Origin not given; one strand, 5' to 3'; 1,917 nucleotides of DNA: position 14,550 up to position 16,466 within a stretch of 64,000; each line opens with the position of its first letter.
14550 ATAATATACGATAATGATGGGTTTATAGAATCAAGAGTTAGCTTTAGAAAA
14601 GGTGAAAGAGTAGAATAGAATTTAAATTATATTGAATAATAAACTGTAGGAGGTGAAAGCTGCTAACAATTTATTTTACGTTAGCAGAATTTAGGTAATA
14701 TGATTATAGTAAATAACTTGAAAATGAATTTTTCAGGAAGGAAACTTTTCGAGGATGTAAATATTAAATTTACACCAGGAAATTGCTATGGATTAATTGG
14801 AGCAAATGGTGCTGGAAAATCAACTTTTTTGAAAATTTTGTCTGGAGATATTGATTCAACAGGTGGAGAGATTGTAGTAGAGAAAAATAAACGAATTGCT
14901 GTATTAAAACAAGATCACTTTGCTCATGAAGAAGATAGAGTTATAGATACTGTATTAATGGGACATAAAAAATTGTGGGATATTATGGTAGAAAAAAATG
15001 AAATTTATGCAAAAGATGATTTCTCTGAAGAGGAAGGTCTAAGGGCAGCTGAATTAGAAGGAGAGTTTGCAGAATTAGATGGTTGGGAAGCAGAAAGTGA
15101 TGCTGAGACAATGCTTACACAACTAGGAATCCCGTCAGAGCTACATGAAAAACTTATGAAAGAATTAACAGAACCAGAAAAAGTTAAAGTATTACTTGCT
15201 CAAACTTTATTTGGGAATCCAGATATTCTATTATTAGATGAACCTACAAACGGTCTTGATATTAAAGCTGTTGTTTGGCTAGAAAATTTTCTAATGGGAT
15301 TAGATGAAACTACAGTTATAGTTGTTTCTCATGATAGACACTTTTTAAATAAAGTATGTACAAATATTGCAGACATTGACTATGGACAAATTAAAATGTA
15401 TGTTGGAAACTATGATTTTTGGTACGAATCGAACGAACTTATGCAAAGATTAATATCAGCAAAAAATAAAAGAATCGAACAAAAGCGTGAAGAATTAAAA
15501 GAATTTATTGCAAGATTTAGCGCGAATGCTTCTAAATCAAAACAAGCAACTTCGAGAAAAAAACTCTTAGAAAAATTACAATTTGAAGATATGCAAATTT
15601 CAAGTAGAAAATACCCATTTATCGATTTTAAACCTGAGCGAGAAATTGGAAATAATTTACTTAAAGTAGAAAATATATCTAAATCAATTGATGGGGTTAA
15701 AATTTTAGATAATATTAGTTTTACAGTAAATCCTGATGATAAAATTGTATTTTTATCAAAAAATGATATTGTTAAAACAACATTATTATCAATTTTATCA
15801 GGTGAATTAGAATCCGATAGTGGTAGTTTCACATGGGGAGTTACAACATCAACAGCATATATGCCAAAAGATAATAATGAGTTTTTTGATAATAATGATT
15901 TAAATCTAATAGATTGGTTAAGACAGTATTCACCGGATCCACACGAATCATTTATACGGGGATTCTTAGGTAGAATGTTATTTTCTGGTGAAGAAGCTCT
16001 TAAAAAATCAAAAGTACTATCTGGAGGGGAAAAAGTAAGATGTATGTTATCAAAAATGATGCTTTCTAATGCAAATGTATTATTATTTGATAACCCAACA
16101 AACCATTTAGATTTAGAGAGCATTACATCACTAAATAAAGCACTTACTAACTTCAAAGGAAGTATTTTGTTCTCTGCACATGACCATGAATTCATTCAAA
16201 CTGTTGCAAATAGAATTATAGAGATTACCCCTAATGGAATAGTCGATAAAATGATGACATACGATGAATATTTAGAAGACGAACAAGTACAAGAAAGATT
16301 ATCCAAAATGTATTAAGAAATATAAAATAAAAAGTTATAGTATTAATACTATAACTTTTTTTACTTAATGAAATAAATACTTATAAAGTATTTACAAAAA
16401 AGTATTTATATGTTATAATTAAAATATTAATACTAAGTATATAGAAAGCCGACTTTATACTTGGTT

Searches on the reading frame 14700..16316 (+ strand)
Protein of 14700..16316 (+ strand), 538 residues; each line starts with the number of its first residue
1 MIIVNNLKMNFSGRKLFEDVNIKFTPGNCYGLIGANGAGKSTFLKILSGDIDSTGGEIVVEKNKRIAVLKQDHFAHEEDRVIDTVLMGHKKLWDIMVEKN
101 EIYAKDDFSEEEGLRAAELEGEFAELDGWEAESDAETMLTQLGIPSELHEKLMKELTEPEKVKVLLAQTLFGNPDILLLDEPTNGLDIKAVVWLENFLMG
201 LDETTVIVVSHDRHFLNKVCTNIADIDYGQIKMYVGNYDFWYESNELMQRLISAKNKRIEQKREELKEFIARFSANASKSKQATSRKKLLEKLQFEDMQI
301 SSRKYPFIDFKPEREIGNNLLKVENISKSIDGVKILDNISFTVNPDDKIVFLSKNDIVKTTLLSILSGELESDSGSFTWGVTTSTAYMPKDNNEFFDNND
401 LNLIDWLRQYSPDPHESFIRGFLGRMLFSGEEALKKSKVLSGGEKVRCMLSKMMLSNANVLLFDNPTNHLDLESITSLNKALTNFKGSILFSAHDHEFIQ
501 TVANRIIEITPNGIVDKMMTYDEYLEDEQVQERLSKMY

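Call 6: find_encoding_contigs(protein=window:14700-16316:+, flank=6000, max_places=10)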
Protein window:14700-16316:+ (538 aa): 15 contigs read that carry it; 10 places shown.
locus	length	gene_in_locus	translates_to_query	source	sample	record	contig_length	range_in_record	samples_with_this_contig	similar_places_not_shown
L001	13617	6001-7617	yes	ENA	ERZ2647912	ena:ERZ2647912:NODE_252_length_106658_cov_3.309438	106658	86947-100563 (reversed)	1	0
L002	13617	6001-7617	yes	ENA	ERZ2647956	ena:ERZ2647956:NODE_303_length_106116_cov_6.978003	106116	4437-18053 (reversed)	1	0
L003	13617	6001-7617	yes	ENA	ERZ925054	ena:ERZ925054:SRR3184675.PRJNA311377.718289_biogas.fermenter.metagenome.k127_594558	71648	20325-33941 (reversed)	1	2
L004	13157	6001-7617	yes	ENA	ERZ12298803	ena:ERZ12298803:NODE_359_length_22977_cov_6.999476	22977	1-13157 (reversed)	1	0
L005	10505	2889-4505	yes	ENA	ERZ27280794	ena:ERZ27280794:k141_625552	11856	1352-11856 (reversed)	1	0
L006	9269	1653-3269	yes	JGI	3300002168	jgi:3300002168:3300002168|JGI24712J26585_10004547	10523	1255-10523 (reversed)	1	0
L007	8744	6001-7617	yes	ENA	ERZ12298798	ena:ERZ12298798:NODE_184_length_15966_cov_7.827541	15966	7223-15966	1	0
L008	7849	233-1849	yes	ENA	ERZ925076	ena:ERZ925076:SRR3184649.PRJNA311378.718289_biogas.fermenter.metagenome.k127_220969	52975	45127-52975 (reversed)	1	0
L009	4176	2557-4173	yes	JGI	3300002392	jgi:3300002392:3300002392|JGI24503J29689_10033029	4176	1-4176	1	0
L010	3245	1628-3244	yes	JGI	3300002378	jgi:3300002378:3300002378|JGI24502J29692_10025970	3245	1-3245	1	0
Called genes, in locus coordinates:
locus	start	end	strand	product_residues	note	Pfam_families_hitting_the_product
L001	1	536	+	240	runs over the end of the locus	PF02811:PHP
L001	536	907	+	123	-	PF02152:FolB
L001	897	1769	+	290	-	PF01288:HPPK, PF04463:2-thiour_desulf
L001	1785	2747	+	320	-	PF01368:DHH, PF02272:DHHA1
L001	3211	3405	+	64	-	PF14056:DUF4250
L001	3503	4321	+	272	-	PF02811:PHP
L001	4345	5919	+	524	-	-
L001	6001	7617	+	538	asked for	PF00005:ABC_tran, PF02463:SMC_N (faint), PF13304:AAA_21 (faint), PF12848:ABC_tran_Xtn, PF00005:ABC_tran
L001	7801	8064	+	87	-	PF00312:Ribosomal_S15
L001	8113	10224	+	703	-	PF01138:RNase_PH, PF03725:RNase_PH_C, PF03726:PNPase, PF01138:RNase_PH, PF00013:KH_1, PF22675:KH-I_KHDC4-BBP (faint), PF00575:S1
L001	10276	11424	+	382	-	PF00919:UPF0004, PF04055:Radical_SAM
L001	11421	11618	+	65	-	PF18693:TRAM_2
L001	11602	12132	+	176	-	PF01066:CDP-OH_P_transf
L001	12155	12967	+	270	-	PF03807:F420_oxidored, PF14748:P5CR_dimer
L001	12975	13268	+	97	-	PF02325:CCB3_YggT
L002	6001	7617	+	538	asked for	PF00005:ABC_tran, PF02463:SMC_N (faint), PF13304:AAA_21 (faint), PF12848:ABC_tran_Xtn, PF00005:ABC_tran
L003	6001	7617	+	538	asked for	PF00005:ABC_tran, PF02463:SMC_N (faint), PF13304:AAA_21 (faint), PF12848:ABC_tran_Xtn, PF00005:ABC_tran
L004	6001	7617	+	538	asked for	PF00005:ABC_tran, PF02463:SMC_N (faint), PF13304:AAA_21 (faint), PF12848:ABC_tran_Xtn, PF00005:ABC_tran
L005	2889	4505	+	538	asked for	PF00005:ABC_tran, PF02463:SMC_N (faint), PF13304:AAA_21 (faint), PF12848:ABC_tran_Xtn, PF00005:ABC_tran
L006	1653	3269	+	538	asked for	PF00005:ABC_tran, PF02463:SMC_N (faint), PF13304:AAA_21 (faint), PF12848:ABC_tran_Xtn, PF00005:ABC_tran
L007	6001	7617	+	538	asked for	PF00005:ABC_tran, PF02463:SMC_N (faint), PF13304:AAA_21 (faint), PF12848:ABC_tran_Xtn, PF00005:ABC_tran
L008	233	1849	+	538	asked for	PF00005:ABC_tran, PF02463:SMC_N (faint), PF13304:AAA_21 (faint), PF12848:ABC_tran_Xtn, PF00005:ABC_tran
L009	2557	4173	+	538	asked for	PF00005:ABC_tran, PF02463:SMC_N (faint), PF13304:AAA_21 (faint), PF12848:ABC_tran_Xtn, PF00005:ABC_tran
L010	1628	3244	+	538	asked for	PF00005:ABC_tran, PF02463:SMC_N (faint), PF13304:AAA_21 (faint), PF12848:ABC_tran_Xtn, PF00005:ABC_tran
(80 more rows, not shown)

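Call 14: find_related_loci(query=window:14700-16316:+, collection=genome_contigs, flank=6000)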
Query window:14700-16316:+ (538 aa) in genome_contigs; peptide patterns used: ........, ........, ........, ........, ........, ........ (x = any residue, [..] = any of these).
600 stretches matched a pattern (row limit reached: there are more); 599 encode a relative of the query (tblastn E <= 1e-3); the best 80 are kept; 80 distinct loci.
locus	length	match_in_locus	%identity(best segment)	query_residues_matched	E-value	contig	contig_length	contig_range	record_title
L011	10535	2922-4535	79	1-538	0e+0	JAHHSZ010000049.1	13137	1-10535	MAG: Fusobacterium sp. isolate MAG069 MAG069_49, whole genome shotgun sequence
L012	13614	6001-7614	75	1-538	0e+0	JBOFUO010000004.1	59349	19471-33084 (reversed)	MAG: Cetobacterium sp. isolate WFFMC_MAG_602 k139_147764_flag=0_multi=44.3265_len=59349, whole genome shotgun sequence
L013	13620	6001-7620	75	1-538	0e+0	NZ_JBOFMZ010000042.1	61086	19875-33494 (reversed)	MAG: Cetobacterium sp. isolate WFFMC_MAG_301 k139_12195_flag=0_multi=9.9982_len=61086, whole genome shotgun sequence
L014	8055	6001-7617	77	1-538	0e+0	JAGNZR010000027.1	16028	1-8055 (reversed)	MAG: Fusobacteriaceae bacterium isolate Go_Prim_bin_90 Go_Prim_2358_length_16028_cov_17.891328, whole genome shotgun seq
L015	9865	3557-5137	76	1-526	0e+0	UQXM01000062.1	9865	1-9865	uncultured Fusobacterium sp. isolate UMGS734 genome assembly, contig: NODE_2547_length_9865_cov_5.056473, whole genome s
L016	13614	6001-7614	67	1-538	0e+0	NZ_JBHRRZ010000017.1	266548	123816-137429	Virgibacillus sediminis strain KCTC 13193 soapdenovo_K_127_17, whole genome shotgun sequence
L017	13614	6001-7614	67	1-538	0e+0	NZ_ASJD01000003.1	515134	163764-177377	Bacillus safensis FO-36b contig3, whole genome shotgun sequence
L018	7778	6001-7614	67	1-538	0e+0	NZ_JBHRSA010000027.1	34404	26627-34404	Virgibacillus xinjiangensis strain KCTC 13128 platanus_K_21_77_27, whole genome shotgun sequence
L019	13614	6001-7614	67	1-538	0e+0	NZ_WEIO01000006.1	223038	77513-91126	Bacillus aerolatus strain CX253 Bacillus_aerolutum_CX253_ctg006, whole genome shotgun sequence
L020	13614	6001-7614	67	1-538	0e+0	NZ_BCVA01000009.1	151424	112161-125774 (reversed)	Neobacillus niacini NBRC 15566, whole genome shotgun sequence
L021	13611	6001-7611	67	1-538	0e+0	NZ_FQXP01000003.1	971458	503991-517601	Clostridium collagenovorans DSM 3089, whole genome shotgun sequence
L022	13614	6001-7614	68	1-538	0e+0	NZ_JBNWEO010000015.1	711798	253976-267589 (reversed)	Neobacillus sp. SM06 contig_15, whole genome shotgun sequence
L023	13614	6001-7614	66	1-538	0e+0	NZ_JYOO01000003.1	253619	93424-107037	Priestia aryabhattai B8W22 contig03, whole genome shotgun sequence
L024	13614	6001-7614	68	1-538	0e+0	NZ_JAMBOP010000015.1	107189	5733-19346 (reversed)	Bacillus cytotoxicus strain FAIRING 10M-2.2 NODE_15, whole genome shotgun sequence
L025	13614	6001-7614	68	1-538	0e+0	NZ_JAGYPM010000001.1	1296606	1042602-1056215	Cytobacillus citreus strain FJAT-49705 Scaffold1, whole genome shotgun sequence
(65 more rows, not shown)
